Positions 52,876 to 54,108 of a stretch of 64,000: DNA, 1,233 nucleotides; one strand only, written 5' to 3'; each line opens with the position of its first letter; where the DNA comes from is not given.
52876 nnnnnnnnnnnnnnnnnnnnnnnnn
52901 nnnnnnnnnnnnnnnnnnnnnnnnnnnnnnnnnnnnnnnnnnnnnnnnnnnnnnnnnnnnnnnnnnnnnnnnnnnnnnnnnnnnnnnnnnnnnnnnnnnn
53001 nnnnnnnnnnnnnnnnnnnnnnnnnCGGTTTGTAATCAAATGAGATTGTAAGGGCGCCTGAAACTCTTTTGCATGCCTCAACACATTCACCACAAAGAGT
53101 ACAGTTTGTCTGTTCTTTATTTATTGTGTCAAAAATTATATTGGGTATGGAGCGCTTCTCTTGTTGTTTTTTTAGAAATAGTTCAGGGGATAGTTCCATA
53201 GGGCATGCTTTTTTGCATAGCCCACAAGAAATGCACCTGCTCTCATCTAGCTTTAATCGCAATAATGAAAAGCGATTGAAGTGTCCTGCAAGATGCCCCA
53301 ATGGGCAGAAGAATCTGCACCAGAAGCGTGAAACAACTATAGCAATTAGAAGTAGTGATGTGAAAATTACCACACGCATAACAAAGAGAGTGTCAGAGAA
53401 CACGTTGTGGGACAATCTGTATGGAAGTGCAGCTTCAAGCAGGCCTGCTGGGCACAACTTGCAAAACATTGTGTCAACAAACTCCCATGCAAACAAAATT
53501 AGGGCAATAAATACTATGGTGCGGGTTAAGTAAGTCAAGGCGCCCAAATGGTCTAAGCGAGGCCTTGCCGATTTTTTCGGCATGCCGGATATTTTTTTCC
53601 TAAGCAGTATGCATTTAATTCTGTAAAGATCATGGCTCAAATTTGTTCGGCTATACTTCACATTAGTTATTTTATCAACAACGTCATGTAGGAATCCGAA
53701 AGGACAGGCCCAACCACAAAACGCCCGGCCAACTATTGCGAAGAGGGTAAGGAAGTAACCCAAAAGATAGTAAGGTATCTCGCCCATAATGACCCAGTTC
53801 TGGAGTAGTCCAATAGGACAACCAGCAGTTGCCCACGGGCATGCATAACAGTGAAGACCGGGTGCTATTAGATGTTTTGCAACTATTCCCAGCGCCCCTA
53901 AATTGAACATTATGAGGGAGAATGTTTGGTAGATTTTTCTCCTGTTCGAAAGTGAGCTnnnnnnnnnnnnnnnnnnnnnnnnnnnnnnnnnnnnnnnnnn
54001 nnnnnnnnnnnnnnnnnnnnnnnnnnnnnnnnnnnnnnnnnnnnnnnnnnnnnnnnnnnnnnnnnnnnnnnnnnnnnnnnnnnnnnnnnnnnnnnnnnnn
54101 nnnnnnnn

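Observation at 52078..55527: Membrane redox module: NapH-like polyferredoxin fusion + thioredoxin-like protein + DUF116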

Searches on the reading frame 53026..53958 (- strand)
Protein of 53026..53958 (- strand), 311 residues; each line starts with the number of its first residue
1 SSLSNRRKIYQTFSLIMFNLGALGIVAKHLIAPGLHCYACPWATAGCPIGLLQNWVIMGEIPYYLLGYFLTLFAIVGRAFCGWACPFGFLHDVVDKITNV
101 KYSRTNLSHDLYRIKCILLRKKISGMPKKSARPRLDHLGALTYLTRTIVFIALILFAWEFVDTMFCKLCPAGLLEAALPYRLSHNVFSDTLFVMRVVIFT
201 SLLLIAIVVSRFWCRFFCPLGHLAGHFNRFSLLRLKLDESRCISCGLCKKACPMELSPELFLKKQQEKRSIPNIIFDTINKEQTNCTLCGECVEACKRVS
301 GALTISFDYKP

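Call 45: search_protein_representatives(protein=window:53026-53958:-)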
Query: 311 residues. Proteins with E-value up to 0.001 (for the whole library): 4683; up to 1e-10: 1000; up to 1e-30: 39. The best 150 are listed.
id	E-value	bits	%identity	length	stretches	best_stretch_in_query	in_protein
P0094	1.0e-156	537.6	96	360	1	1-241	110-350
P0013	3.2e-125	434.2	67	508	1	2-308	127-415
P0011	2.6e-121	421.4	64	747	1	2-300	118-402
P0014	1.6e-87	310.3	62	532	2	3-99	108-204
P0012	3.4e-86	306.0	51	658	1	2-309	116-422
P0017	1.0e-69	251.8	54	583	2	144-307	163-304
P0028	6.5e-58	213.0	43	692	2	5-257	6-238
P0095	1.0e-51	192.7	46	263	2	3-101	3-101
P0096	1.5e-47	179.0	41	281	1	3-254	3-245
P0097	1.6e-44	169.1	41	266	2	142-257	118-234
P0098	1.4e-39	152.8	41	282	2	5-258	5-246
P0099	1.9e-39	152.3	40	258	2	6-104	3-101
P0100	8.0e-39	150.3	41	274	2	143-297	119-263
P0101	4.0e-37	144.7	37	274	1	3-304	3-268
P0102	6.4e-37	144.0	45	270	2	140-297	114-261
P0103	1.4e-36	143.0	41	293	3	28-102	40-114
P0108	2.7e-33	132.2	42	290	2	28-119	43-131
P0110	7.8e-32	127.3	40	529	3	147-257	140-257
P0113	1.2e-31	126.7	39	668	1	26-255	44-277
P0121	4.7e-31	124.8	42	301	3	138-258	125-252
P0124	6.9e-31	124.2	39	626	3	5-119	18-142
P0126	9.7e-31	123.7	40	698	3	27-119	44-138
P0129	1.4e-30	123.2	36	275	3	135-256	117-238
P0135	1.1e-29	120.3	39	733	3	159-256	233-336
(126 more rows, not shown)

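Call 48: search_protein_families(library=pfam, alignment_id=A5, max_evalue=0.0001)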
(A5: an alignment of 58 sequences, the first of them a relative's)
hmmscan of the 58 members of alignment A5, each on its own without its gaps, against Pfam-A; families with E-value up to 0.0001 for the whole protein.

A. member 1, P0110 (529 aa): 9 families
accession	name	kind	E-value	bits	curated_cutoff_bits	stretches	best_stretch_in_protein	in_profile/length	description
PF12801.12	Fer4_5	-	3.6e-19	68.9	22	1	86-123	10-47/48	4Fe-4S binding domain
PF00578.27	AhpC-TSA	-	7.2e-10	39.3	26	1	387-507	8-122/124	AhpC/TSA family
PF08534.16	Redoxin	-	1.9e-07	31.4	26.6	1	392-445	16-71/148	Redoxin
PF00085.26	Thioredoxin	-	2.5e-07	31.1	23.5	1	393-465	6-75/103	Thioredoxin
PF12838.12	Fer4_7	-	1.3e-06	29.2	27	1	264-284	2-22/52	4Fe-4S dicluster domain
PF13484.11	Fer4_16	-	1.8e-06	29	30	1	263-302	1-33/66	4Fe-4S double cluster binding domain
PF00037.32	Fer4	-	1.9e-06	27.9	21.1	1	263-280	7-24/24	4Fe-4S binding domain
PF13237.11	Fer4_10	-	4.3e-06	27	25.5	0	236-275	3-53/53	4Fe-4S dicluster domain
PF13746.11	Fer4_18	-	5.4e-05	23.8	27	0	239-275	58-96/114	4Fe-4S dicluster domain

B. families by the number of members that match (of 58 scanned): 37 families (the first 25 are shown)
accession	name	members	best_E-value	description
PF12801.12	Fer4_5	58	1.3e-21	4Fe-4S binding domain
PF00037.32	Fer4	50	5.3e-12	4Fe-4S binding domain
PF12838.12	Fer4_7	49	1.1e-11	4Fe-4S dicluster domain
PF13237.11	Fer4_10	31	1.7e-09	4Fe-4S dicluster domain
PF13187.11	Fer4_9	31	1.1e-08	4Fe-4S dicluster domain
PF08534.16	Redoxin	29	9.3e-28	Redoxin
PF00578.27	AhpC-TSA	28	1.2e-25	AhpC/TSA family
PF13484.11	Fer4_16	21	1.6e-08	4Fe-4S double cluster binding domain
PF00085.26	Thioredoxin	16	5.6e-13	Thioredoxin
PF13746.11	Fer4_18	16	5.1e-08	4Fe-4S dicluster domain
PF13905.12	Thioredoxin_8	15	2.2e-14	Thioredoxin-like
PF12837.12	Fer4_6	10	1.1e-07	4Fe-4S binding domain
PF25160.1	LdpA_Fe-S-bd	10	5.6e-07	LdpA Fe-S cluster-binding domain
PF14697.11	Fer4_21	7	2.1e-07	4Fe-4S dicluster domain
PF12797.12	Fer4_2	7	4.5e-06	4Fe-4S binding domain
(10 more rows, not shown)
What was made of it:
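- Of 58 long relatives, 29 carry a Redoxin/AhpC-TSA/Thioredoxin domain (call 48).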

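Call 70: find_related_loci(query=A8, collection=metagenome_contigs, flank=4000)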
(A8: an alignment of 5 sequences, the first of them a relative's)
Query A8 (281 aa) in metagenome_contigs; peptide patterns used: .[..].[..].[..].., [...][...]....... (x = any residue, [..] = any of these).
600 stretches matched a pattern (row limit reached: there are more); 581 encode a relative of the query (tblastn E <= 1e-3); the best 80 are kept; 80 distinct loci.
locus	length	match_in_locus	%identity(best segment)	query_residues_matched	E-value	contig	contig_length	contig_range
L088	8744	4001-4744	40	1-279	2e-76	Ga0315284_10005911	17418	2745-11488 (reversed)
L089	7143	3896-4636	39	1-278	7e-75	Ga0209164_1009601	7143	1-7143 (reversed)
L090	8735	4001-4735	41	4-279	7e-72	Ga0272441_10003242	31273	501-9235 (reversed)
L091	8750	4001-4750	39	1-281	6e-71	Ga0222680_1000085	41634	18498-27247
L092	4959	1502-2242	38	2-279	1e-70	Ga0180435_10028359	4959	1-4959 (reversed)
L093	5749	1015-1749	41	1-276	3e-70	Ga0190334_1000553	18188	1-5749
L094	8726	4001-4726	37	9-281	7e-68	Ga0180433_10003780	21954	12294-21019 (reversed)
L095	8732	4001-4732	39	7-281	2e-66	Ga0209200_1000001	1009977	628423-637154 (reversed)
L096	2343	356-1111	38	1-281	8e-62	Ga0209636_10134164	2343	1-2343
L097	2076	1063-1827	38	1-280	2e-58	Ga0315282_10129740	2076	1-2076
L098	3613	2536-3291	41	1-280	6e-57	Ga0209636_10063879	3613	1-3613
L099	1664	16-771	39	1-280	1e-57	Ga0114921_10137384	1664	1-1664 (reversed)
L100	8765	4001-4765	38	1-280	6e-56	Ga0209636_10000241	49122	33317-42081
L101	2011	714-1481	34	1-279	7e-56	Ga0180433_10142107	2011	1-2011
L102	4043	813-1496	39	24-276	9e-47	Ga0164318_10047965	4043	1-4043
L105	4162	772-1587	34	2-276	1e-39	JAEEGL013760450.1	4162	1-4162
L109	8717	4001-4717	31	29-279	2e-35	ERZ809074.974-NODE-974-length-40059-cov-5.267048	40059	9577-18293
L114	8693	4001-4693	32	33-276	6e-35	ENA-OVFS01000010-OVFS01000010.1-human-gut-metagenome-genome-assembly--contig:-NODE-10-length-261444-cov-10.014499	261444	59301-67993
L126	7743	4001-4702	32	33-279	3e-33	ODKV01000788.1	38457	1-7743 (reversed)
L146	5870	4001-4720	31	29-281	3e-31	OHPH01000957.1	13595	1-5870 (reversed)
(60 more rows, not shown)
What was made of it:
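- Tried and rejected: It worked with 5 sequences (call 70).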

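Call 72: list_cluster_members(proteins=[P0110, P0124, P0126, P0113, P0135, P0096, P0103, P0108, P0121, P0129])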
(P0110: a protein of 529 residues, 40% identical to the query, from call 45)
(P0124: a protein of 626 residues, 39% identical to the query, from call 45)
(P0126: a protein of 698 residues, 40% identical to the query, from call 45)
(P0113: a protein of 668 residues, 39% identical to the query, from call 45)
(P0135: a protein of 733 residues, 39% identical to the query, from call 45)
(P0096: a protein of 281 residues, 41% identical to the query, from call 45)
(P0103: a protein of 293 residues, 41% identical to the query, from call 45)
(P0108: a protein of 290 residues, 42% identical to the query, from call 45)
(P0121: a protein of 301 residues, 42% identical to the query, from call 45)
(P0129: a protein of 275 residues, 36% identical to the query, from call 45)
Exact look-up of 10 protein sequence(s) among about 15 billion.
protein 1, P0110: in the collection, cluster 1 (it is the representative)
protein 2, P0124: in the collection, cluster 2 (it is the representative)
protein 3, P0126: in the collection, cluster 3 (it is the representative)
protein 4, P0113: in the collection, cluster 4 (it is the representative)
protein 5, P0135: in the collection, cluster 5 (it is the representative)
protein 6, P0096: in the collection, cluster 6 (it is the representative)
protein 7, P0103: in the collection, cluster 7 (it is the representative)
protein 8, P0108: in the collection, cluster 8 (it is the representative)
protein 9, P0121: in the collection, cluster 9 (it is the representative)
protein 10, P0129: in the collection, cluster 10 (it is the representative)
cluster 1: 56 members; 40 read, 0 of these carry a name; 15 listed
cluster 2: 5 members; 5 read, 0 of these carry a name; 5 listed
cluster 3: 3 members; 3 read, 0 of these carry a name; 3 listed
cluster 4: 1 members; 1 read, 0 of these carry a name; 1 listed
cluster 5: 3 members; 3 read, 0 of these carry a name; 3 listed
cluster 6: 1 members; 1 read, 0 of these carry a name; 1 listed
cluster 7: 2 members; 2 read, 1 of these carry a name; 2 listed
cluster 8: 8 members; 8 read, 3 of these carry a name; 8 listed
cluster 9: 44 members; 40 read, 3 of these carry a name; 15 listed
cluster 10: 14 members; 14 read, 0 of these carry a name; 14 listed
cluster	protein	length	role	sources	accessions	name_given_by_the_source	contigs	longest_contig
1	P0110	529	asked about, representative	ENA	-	-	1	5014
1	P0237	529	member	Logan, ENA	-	-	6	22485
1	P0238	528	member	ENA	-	-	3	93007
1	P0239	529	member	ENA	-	-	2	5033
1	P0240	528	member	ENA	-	-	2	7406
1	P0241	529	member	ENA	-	-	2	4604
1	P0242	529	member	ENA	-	-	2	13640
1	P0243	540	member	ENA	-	-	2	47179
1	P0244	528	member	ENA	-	-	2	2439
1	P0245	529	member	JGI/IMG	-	-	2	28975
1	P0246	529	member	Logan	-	-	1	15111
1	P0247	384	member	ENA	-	-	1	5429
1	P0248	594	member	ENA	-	-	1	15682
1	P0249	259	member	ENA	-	-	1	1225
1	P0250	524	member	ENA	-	-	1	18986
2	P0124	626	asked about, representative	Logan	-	-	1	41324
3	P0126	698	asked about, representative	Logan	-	-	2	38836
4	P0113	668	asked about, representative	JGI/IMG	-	-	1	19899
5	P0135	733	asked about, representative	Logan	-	-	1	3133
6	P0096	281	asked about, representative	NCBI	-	-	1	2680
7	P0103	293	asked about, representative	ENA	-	-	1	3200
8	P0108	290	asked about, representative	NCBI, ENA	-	-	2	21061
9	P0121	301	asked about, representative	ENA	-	-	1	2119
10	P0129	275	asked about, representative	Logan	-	-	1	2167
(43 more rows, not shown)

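Call 75: search_protein_families(library=pfam, proteins=[L091:3000-4004:+, L088:2796-4004:+, L100:3205-3825:+, L105:36-602:+, L114:4744-5706:+, L126:4795-5757:+, L109:4830-5894:+, L146:4764-5642:+, L095:1917-3986:+, L114:3854-4747:+], max_evalue=0.001)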
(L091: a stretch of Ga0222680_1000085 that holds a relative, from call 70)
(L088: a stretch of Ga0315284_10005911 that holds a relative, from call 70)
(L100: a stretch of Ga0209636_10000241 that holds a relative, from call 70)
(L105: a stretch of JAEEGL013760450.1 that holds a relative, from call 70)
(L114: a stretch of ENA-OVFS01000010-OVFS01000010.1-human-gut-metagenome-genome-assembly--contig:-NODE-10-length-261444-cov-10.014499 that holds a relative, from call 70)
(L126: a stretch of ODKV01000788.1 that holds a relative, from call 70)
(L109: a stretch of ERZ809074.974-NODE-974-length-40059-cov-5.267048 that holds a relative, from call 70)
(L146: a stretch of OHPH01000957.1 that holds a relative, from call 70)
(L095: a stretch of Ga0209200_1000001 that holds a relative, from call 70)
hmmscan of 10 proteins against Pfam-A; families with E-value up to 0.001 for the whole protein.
L091:3000-4004:+ (334 aa): 2 families
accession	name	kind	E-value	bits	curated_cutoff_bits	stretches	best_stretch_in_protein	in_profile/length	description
PF14595.12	Thioredoxin_9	-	0.00013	22.3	25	1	232-312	28-106/129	Thioredoxin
PF00085.26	Thioredoxin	-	0.00015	22.2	23.5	1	246-313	19-82/103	Thioredoxin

L088:2796-4004:+ (402 aa): 0 families

L100:3205-3825:+ (206 aa): 5 families
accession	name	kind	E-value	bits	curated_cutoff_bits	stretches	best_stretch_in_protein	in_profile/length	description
PF08534.16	Redoxin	-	5.3e-16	59.2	26.6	1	84-189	19-134/148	Redoxin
PF00578.27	AhpC-TSA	-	7.9e-15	55.3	26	1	86-185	18-123/124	AhpC/TSA family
PF13905.12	Thioredoxin_8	-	1e-10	42.2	27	1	93-183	1-94/94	Thioredoxin-like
PF00085.26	Thioredoxin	-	2e-08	34.6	23.5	1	86-134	8-58/103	Thioredoxin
PF13098.12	Thioredoxin_2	-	3.2e-05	24.6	27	1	93-194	5-98/104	Thioredoxin-like domain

L105:36-602:+ (188 aa): 2 families
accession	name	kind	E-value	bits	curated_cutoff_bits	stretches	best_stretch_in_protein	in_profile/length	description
PF00578.27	AhpC-TSA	-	1.4e-09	38.4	26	1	43-164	5-121/124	AhpC/TSA family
PF08534.16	Redoxin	-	3.1e-09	37.2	26.6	1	50-136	15-90/148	Redoxin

L114:4744-5706:+ (320 aa): 2 families
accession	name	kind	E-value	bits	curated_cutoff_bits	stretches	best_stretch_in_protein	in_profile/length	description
PF00578.27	AhpC-TSA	-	4.9e-15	56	26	1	162-285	3-122/124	AhpC/TSA family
PF08534.16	Redoxin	-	1.6e-13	51.1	26.6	1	162-293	4-137/148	Redoxin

L126:4795-5757:+ (320 aa): 3 families
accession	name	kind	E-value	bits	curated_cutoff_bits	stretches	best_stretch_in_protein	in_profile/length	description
PF00578.27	AhpC-TSA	-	2e-14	54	26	1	168-290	4-122/124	AhpC/TSA family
PF08534.16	Redoxin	-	7e-14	52.3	26.6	1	167-299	4-138/148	Redoxin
PF13905.12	Thioredoxin_8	-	0.00021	22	27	1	192-289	2-94/94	Thioredoxin-like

L109:4830-5894:+ (354 aa): 3 families
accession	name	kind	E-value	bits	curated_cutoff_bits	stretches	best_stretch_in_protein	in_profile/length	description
PF00578.27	AhpC-TSA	-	1e-11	45.3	26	1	190-310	4-121/124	AhpC/TSA family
PF08534.16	Redoxin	-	3.1e-11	43.7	26.6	1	190-313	5-131/148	Redoxin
PF13905.12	Thioredoxin_8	-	7.5e-05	23.4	27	1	213-309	2-93/94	Thioredoxin-like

L146:4764-5642:+ (292 aa): 3 families
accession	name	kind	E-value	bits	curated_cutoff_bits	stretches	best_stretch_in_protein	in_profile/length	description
PF00578.27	AhpC-TSA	-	8e-15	55.3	26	1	138-261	2-122/124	AhpC/TSA family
PF08534.16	Redoxin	-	3.9e-13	49.9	26.6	1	137-265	2-133/148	Redoxin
PF13905.12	Thioredoxin_8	-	7.6e-06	26.6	27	1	165-260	4-94/94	Thioredoxin-like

L095:1917-3986:+ (689 aa): 8 families
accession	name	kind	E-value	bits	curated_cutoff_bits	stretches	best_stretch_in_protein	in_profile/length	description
PF00578.27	AhpC-TSA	-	6.2e-22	78.3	26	1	248-364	5-123/124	AhpC/TSA family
PF08534.16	Redoxin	-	4.9e-18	65.8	26.6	1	245-371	3-137/148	Redoxin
PF13905.12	Thioredoxin_8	-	1.7e-17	63.9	27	1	269-361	1-93/94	Thioredoxin-like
PF00085.26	Thioredoxin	-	4.1e-14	52.9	23.5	1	270-315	19-61/103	Thioredoxin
PF14595.12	Thioredoxin_9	-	9.9e-07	29.1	25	1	586-667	27-106/129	Thioredoxin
PF13098.12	Thioredoxin_2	-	8.1e-06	26.6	27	0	269-378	5-102/104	Thioredoxin-like domain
PF00255.25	GSHPx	-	0.00014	21.9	27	1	258-308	10-59/108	Glutathione peroxidase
PF13899.12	Thioredoxin_7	-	0.00077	20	27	0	594-663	11-79/83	Thioredoxin-like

L114:3854-4747:+ (297 aa): 9 families
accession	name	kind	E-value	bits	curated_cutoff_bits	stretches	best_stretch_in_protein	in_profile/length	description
PF12801.12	Fer4_5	-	3.6e-21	75.3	22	2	194-228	6-40/48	4Fe-4S binding domain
PF00037.32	Fer4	-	2.2e-09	37.2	21.1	2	261-280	4-23/24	4Fe-4S binding domain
PF12838.12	Fer4_7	-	4.8e-08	33.8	27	1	265-282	2-19/52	4Fe-4S dicluster domain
PF13237.11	Fer4_10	-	1.5e-06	28.5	25.5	1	233-276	2-53/53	4Fe-4S dicluster domain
PF13187.11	Fer4_9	-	3e-06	27.6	27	1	239-279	1-51/52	4Fe-4S dicluster domain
PF14697.11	Fer4_21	-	7.7e-05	23.2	35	1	234-280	2-57/59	4Fe-4S dicluster domain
PF12800.12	Fer4_4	-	0.00035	21.1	24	0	264-277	3-16/17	4Fe-4S binding domain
PF13484.11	Fer4_16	-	0.0004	21.5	30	0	264-281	1-18/66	4Fe-4S double cluster binding domain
PF12837.12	Fer4_6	-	0.00099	19.4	25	0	265-279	9-23/24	4Fe-4S binding domain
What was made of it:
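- Pfam confirms the partners (call 75).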

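Call 104: search_dna_similar(query=window:53026-53958:-, collection=plasmids, mode=protein, max_evalue=0.001, max_rows=40, rows=spread)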
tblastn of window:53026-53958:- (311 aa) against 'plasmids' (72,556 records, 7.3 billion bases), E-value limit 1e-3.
Records with a match: 43; places in all: 47; records where one place covers at least 80% of the query: 8.
Best place of each record, by identity: <60% 43.
By first word of the organism name: Escherichia 12; Paracoccus 9; Parabacteroides 2; Sulfurovum 1; Peptoclostridium 1; Sulfurospirillum 1; Alloyangia 1; Rhodobacter 1; Candidatus 1; Thiothrix 1; and 13 more.
By predicted mobility (MOB-suite, as given by PLSDB): non-mobilizable 39; mobilizable 2; conjugative 2.
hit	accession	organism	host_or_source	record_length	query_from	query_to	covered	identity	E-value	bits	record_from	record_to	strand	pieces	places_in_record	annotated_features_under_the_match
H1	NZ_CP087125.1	Sulfurovum mangrovi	Mangrove sediment,mangrove sediment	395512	2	296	95%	28.3%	1e-14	82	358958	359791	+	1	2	4Fe-4S binding protein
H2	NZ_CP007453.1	Peptoclostridium acidaminophilum DSM 3953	black mud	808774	28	300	88%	30.3%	5e-31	130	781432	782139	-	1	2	4Fe-4S binding protein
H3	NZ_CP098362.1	Paracoccus sp. TOH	cell cuture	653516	7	296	93%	27.3%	2e-9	66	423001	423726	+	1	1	napH: quinol dehydrogenase ferredoxin subunit NapH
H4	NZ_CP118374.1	Sulfurospirillum sp. 'SP'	bacterial isolate,Wastewater treatment ...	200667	7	310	98%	23.1%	1e-14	81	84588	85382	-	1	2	4Fe-4S binding protein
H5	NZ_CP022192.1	Alloyangia pacifica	cell culture,oil-contaminated sediment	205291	48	308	84%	26.5%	1e-3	49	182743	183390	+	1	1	napH: quinol dehydrogenase ferredoxin subunit NapH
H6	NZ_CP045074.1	Paracoccus kondratievae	genome assembly,the fermentation ...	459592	50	296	79%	27.3%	1e-9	66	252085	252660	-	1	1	napH: quinol dehydrogenase ferredoxin subunit NapH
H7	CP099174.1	Escherichia coli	culture,Pooled soil sample collected ...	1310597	48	311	85%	24.8%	1e-9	67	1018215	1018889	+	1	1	yccM: 4Fe-4S binding protein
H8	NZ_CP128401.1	Candidatus Chlorohelix allophototropha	Single colony of Candidatus Chlorohelix ...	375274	79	311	75%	26.7%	1e-10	69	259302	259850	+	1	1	4Fe-4S binding protein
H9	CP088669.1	Escherichia coli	Homo sapiens,blood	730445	65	311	79%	25.1%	2e-9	66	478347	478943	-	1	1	yccM: 4Fe-4S binding protein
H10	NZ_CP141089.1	Escherichia coli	Homo sapiens,Infected Human Urine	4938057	65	311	79%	25.1%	2e-9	66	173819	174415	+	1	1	none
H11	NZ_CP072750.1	Thiothrix fructosivorans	cell culture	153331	77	300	72%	27.7%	4e-6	56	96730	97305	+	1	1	4Fe-4S binding protein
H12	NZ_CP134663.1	Escherichia coli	Larus michahellis,bacteria,cloaca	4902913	65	311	79%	25.0%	1e-9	67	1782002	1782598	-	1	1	none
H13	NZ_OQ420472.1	Escherichia coli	-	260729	65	311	79%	25.0%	1e-9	66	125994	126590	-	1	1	yccM: 4Fe-4S binding protein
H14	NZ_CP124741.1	Escherichia coli O157:H7 str. EDL933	Homo sapiens,feces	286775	65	311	79%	25.0%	2e-9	66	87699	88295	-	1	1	yccM: 4Fe-4S binding protein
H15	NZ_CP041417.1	Escherichia coli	goat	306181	65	311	79%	25.0%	2e-9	66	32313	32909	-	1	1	yccM: 4Fe-4S binding protein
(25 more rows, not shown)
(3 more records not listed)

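Call 105: get_annotated_region(hit=H2, flank=4000)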
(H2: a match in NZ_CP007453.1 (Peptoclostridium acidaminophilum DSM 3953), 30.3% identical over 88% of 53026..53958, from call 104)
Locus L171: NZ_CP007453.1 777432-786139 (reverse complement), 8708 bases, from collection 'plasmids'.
description: Peptoclostridium acidaminophilum DSM 3953 strain al-2 plasmid EAL2_808p, complete sequence
organism: Peptoclostridium acidaminophilum DSM 3953 (NCBI taxid 1286171)
taxonomy: Bacteria; Bacillota; Clostridia; Peptostreptococcales; Peptoclostridiaceae; Peptoclostridium; Peptoclostridium acidaminophilum; Peptoclostridium acidaminophilum DSM 3953
host: -; source: black mud; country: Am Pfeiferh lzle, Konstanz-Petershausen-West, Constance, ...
typing (MOB-suite, as given by PLSDB): non-mobilizable
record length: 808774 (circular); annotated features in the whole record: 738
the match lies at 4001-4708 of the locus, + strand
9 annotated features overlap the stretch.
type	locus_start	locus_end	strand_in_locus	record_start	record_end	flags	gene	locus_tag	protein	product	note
CDS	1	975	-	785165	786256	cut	-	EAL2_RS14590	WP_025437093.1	type I restriction endonuclease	GO:0006304 - DNA modification [Evidence IEA]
CDS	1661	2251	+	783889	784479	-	-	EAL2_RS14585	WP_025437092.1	TlpA disulfide reductase family protein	-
CDS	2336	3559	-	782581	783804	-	-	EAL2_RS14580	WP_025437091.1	MFS transporter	GO:0055085 - transmembrane transport [Evidence IEA]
CDS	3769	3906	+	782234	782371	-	-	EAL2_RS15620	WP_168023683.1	CD1871A family CXXC motif-containing protein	-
CDS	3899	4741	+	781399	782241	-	-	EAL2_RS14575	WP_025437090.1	4Fe-4S binding protein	-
CDS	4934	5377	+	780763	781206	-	-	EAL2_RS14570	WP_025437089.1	hypothetical protein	-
CDS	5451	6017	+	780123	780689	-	-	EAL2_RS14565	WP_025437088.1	nitroreductase family protein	-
CDS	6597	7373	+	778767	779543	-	ygiD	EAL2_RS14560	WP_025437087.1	4,5-DOPA dioxygenase extradiol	-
CDS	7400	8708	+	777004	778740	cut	polX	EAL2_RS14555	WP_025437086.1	DNA polymerase/3'-5' exonuclease PolX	GO:0006281 - DNA repair [Evidence IEA]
